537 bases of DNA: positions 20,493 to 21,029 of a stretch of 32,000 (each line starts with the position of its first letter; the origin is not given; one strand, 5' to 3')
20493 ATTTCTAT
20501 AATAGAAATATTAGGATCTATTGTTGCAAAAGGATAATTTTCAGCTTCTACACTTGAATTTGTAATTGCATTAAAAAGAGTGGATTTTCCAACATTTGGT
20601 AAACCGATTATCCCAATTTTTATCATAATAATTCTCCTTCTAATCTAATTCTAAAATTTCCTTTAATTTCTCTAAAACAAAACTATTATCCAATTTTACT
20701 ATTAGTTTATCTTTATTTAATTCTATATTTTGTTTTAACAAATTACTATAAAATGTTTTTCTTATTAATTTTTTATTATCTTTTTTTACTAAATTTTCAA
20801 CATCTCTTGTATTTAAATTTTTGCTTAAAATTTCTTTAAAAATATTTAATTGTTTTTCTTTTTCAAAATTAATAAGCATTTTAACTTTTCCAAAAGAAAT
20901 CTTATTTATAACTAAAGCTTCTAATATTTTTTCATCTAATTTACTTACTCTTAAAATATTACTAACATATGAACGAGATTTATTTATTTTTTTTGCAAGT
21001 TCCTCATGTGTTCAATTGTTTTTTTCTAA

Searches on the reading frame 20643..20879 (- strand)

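Call 76: search_protein_families(library=pfam, proteins=[window:20643-20879:-], max_evalue=0.1)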
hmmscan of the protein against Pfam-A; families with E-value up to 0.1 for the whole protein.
seq(79 aa): 2 families
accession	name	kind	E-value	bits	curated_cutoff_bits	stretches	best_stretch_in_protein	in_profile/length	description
PF17762.8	HTH_ParB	-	0.0016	19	22.6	1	2-35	67-101/102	ParB HTH domain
PF13342.12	Toprim_Crpt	-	0.041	14.3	32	1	10-40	3-33/60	C-terminal repeat of topoisomerase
